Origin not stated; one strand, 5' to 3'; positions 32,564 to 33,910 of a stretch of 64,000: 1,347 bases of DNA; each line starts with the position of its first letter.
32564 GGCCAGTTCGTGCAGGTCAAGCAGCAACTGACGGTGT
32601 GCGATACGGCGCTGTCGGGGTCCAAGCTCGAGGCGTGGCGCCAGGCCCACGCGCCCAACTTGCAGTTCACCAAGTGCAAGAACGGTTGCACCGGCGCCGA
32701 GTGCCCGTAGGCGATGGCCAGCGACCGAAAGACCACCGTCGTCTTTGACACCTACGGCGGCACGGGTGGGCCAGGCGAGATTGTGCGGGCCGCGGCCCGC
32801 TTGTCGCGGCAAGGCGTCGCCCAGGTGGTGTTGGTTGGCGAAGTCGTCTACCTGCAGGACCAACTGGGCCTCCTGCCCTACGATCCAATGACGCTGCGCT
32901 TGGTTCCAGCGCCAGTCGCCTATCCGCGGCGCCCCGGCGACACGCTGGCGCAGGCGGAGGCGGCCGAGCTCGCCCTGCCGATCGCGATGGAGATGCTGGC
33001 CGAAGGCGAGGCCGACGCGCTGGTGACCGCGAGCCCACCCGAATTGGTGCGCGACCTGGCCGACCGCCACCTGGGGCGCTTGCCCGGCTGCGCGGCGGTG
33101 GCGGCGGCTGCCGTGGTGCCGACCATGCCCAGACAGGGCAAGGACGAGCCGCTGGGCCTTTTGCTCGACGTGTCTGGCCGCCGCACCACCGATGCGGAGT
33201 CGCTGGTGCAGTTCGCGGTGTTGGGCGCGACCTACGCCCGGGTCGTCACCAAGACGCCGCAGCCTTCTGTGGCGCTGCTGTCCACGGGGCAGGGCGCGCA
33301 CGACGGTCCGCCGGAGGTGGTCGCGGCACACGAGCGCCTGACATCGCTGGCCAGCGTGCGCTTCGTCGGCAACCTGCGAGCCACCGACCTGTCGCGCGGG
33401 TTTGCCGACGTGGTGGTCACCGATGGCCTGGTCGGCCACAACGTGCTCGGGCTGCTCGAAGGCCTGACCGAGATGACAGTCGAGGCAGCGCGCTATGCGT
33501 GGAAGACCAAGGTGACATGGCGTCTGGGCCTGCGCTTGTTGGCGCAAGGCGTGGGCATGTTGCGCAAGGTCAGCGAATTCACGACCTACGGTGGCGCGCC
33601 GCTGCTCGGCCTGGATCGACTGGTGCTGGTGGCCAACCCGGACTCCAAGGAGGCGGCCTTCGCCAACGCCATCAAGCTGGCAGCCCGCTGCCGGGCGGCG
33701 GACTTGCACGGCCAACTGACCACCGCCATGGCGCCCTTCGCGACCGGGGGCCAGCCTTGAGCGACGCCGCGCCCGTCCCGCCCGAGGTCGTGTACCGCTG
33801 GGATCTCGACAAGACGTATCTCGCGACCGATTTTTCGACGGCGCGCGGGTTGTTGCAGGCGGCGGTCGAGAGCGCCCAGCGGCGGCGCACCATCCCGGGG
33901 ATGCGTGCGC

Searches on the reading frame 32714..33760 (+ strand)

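Call 10: search_protein_families(library=pfam, proteins=[window:32714-33760:+], max_evalue=0.01)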
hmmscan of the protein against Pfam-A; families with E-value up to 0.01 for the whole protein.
window:32714-33760:+ (348 aa): 2 families
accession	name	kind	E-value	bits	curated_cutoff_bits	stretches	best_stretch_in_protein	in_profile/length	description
PF02504.20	FA_synthesis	-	1.1e-41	143.4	29.1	1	8-326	2-316/324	Fatty acid synthesis protein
PF01515.24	PTA_PTB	-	6.8e-05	22.8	24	1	22-204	26-216/319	Phosphate acetyl/butaryl transferase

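Call 11: search_protein_families(library=padloc, proteins=[window:32714-33760:+], max_evalue=0.01)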
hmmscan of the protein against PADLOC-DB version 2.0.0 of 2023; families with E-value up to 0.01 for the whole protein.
window:32714-33760:+ (348 aa): 0 families
